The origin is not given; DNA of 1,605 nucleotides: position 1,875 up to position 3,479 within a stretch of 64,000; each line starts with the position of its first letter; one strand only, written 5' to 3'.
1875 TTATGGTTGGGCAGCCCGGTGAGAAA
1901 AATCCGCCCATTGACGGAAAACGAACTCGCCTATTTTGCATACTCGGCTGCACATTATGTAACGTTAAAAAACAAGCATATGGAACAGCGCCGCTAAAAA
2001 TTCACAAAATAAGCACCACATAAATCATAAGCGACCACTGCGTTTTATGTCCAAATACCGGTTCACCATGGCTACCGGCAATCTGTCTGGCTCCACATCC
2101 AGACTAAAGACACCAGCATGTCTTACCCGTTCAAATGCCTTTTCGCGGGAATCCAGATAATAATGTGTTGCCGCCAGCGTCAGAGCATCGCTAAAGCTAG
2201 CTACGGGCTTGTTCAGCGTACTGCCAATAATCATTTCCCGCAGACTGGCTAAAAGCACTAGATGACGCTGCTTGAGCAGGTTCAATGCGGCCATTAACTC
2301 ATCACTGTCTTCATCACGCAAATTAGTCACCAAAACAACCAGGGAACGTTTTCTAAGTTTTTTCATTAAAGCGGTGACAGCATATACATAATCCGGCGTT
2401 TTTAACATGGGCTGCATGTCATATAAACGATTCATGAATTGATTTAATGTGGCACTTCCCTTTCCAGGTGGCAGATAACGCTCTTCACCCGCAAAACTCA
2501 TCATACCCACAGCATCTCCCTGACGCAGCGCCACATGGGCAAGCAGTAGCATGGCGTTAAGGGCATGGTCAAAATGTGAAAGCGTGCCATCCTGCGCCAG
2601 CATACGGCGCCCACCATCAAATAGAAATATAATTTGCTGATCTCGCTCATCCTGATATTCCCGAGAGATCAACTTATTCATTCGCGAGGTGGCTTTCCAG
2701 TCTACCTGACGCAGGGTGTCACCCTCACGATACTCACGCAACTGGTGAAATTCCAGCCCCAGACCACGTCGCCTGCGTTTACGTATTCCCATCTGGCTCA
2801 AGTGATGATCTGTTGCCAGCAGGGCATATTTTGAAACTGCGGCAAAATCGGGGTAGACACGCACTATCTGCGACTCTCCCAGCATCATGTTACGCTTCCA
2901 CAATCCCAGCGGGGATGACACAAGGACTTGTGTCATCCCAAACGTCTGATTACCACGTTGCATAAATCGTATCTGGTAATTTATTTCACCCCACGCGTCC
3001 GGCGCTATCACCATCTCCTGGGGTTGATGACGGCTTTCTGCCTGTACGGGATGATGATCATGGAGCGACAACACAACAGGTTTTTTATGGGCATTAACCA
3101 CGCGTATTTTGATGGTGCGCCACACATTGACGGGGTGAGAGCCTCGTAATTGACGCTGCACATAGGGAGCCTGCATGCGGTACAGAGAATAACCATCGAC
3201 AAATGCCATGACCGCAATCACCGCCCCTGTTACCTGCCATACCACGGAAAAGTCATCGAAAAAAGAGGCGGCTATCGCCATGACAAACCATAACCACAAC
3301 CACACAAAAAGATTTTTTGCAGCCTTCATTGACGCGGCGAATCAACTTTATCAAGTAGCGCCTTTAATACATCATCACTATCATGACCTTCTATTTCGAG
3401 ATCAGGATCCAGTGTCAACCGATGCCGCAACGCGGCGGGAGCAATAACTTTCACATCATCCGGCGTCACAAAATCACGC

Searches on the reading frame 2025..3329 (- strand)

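Call 97: search_protein_families(library=pfam, proteins=[window:2025-3329:-], max_evalue=0.00001)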
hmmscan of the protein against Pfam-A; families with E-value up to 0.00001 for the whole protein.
window:2025-3329:- (434 aa): 1 family
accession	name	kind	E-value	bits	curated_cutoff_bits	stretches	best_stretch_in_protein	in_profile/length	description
PF01882.25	DUF58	-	1.3e-29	103.4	23.4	1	197-360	2-165/216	Protein of unknown function DUF58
